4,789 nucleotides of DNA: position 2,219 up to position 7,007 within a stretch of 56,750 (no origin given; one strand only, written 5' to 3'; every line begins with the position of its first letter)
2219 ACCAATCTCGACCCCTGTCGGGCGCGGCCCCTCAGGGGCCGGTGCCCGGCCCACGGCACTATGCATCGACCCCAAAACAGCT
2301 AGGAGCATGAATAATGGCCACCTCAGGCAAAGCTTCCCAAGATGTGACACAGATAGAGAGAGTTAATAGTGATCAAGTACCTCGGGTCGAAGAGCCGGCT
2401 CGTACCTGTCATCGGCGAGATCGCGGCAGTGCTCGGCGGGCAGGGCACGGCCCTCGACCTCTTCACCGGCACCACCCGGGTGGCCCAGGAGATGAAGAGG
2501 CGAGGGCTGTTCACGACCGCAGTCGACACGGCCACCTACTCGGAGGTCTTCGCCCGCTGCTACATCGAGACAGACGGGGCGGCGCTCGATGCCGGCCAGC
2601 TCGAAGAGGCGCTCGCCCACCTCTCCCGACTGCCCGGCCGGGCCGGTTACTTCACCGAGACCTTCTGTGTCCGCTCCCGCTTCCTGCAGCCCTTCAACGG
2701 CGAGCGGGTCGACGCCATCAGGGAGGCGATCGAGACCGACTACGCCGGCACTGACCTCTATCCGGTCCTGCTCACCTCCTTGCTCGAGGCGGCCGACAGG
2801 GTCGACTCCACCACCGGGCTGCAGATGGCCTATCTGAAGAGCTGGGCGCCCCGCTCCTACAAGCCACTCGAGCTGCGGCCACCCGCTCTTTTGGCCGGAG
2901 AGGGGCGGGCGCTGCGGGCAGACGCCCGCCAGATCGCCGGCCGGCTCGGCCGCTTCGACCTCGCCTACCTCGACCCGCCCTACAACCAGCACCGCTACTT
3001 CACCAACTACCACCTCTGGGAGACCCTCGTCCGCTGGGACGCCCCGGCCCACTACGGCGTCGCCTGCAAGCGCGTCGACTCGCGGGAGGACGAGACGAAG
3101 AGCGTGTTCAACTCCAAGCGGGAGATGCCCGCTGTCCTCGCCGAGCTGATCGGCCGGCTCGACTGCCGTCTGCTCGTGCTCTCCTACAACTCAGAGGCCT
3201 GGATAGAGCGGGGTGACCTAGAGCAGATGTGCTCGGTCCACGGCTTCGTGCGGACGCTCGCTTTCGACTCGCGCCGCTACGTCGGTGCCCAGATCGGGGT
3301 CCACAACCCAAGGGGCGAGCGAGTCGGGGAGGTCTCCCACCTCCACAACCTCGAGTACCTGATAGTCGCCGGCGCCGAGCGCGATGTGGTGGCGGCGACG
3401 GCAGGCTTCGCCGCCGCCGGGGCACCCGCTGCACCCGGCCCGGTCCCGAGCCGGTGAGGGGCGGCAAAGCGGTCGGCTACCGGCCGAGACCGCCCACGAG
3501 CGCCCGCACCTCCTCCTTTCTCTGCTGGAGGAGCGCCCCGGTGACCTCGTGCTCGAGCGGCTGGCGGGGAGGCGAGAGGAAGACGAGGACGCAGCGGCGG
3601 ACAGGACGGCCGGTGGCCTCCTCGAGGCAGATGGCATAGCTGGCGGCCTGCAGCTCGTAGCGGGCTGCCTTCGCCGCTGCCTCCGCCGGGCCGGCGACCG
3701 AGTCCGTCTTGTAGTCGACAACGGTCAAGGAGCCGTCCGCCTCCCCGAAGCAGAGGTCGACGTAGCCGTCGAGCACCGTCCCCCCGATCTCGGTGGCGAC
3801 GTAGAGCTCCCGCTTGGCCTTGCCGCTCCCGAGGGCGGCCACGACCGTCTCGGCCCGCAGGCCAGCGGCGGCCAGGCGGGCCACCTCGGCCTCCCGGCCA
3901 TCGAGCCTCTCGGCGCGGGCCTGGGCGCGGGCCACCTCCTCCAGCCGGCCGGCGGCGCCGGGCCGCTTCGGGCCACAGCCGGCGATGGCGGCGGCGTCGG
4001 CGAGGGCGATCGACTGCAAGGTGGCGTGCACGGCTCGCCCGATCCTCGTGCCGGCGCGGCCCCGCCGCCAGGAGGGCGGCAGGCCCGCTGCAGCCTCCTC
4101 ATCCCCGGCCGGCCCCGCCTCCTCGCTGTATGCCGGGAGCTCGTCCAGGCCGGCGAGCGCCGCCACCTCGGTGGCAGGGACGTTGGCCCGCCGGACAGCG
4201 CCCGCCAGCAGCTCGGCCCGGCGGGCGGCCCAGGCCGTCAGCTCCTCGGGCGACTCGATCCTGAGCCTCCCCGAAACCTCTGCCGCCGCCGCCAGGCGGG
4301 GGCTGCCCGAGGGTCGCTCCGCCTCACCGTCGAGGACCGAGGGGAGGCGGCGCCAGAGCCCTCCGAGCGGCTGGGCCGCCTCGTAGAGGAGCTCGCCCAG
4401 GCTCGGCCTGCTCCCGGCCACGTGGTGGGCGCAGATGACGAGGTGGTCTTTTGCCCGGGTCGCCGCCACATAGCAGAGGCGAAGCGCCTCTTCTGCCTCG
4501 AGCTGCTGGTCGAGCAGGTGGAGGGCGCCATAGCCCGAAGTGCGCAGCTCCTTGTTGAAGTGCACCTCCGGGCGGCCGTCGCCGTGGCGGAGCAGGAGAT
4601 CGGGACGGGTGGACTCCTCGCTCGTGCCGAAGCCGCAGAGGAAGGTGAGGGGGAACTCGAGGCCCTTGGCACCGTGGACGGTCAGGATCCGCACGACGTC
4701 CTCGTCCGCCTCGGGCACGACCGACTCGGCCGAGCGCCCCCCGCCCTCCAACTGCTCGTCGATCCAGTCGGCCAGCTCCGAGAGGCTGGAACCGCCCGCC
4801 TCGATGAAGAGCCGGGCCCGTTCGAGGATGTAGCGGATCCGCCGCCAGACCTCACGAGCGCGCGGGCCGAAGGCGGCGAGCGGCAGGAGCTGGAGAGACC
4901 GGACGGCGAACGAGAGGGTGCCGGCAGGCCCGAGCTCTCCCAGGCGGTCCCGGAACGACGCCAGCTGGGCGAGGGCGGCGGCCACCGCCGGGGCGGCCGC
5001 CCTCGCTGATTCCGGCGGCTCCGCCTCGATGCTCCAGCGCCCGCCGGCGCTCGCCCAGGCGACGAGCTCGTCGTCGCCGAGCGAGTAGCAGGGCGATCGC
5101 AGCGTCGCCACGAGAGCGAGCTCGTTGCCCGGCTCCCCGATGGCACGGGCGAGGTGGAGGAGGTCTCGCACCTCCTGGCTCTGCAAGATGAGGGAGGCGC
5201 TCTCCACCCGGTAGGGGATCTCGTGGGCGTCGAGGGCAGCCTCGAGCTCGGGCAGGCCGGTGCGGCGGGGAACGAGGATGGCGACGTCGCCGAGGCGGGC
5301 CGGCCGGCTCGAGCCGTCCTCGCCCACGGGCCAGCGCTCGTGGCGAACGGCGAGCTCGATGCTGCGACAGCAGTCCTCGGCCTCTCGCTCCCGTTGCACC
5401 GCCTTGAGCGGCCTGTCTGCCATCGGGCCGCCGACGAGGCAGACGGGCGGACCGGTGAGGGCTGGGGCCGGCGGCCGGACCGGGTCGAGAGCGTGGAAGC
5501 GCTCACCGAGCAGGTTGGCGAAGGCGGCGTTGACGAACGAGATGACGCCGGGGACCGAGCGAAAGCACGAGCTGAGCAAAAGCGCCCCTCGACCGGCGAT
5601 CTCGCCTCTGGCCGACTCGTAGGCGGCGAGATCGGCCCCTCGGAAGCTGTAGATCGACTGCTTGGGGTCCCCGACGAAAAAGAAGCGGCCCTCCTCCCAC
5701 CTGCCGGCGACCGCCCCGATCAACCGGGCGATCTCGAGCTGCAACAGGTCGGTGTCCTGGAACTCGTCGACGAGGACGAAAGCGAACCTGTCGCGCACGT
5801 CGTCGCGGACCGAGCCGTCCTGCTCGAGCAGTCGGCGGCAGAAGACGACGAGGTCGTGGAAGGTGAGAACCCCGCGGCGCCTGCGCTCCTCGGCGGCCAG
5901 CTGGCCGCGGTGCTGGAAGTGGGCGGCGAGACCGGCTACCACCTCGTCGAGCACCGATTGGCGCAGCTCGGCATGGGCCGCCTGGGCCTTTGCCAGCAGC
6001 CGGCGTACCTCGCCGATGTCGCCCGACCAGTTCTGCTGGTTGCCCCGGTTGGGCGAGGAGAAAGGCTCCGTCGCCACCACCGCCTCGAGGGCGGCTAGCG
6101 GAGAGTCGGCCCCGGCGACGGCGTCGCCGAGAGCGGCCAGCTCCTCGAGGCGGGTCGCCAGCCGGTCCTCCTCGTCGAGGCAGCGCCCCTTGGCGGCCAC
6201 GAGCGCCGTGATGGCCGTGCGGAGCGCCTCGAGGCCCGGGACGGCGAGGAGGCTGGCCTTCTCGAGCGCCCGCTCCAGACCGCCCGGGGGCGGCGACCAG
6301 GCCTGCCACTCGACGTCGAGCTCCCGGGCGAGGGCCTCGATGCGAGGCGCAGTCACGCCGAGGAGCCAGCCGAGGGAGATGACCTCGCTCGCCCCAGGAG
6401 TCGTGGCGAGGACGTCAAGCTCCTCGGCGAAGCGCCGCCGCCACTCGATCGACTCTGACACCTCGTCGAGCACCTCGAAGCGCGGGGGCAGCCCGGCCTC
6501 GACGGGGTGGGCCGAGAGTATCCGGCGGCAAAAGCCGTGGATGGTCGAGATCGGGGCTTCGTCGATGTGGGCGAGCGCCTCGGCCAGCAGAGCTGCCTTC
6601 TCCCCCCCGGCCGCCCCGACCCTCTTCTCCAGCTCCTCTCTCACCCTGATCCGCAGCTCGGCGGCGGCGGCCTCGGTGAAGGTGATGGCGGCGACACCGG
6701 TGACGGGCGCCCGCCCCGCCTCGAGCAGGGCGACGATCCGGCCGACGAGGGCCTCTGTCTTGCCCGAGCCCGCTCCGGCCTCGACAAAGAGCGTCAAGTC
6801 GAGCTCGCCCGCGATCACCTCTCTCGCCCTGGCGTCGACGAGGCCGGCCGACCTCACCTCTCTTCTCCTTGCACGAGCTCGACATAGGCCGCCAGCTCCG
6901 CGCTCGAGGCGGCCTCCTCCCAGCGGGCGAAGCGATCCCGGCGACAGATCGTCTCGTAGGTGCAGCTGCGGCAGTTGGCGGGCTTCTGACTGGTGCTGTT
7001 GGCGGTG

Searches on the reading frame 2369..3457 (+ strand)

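Call 61: search_protein_families(library=pfam, max_evalue=0.0001, proteins=[window:2369-3457:+])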
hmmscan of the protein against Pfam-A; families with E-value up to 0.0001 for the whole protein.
window:2369-3457:+ (362 aa): 1 family
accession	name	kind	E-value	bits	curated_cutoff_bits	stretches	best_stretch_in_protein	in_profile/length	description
PF02086.21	MethyltransfD12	-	2.8e-33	116.2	22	1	4-285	1-251/253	D12 class N6 adenine-specific DNA methyltransferase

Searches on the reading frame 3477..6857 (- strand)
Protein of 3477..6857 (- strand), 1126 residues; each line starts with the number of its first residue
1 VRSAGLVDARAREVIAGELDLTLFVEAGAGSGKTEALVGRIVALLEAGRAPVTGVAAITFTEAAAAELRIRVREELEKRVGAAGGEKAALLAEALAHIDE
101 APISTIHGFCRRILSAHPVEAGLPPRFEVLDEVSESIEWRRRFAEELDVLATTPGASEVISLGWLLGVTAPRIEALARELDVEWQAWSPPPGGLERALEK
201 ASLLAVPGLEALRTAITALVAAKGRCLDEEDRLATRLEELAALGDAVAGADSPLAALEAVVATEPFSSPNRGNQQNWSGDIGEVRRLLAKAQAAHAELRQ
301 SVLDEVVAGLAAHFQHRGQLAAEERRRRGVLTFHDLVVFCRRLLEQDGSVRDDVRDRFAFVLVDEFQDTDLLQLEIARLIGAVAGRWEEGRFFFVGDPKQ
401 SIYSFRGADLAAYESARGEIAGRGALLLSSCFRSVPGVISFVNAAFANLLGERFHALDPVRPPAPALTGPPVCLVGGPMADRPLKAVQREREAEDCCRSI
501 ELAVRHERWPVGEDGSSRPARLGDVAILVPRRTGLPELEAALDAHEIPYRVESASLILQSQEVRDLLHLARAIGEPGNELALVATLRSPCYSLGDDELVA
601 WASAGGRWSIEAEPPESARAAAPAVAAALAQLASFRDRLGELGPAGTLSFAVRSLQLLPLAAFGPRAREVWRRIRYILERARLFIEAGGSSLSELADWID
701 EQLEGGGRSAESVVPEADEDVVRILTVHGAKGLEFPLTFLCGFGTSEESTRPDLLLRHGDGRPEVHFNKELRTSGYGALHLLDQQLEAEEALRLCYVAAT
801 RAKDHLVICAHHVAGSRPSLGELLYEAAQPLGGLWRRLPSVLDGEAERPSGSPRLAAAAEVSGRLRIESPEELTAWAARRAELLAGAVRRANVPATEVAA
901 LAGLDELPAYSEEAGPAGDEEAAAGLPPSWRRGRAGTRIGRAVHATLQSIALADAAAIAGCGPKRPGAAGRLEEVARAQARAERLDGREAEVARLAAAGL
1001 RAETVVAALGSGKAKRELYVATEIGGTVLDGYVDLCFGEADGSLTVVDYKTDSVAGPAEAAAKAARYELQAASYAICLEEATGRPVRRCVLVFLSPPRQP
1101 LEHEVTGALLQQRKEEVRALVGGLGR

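Call 61: search_protein_families(library=pfam, max_evalue=0.0001, proteins=[window:3477-6857:-])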
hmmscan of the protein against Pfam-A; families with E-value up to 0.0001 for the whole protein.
window:3477-6857:- (1126 aa): 5 families
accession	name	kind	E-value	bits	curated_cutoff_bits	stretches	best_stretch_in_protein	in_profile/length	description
PF00580.27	UvrD-helicase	-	5.1e-50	171.1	23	1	19-417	12-267/271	UvrD/REP helicase N-terminal domain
PF13361.12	UvrD_C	-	1.6e-17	64.4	25.6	1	719-811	284-348/350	UvrD-like helicase C-terminal domain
PF13245.12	AAA_19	-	7.7e-15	55.7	25.1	2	316-406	51-134/134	AAA domain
PF12705.13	PDDEXK_1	-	6.8e-10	39.7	22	1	938-1108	36-203/247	PD-(D/E)XK nuclease superfamily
PF13538.12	UvrD_C_2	-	2.4e-07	30.9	27.4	0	787-808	30-51/52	UvrD-like helicase C-terminal domain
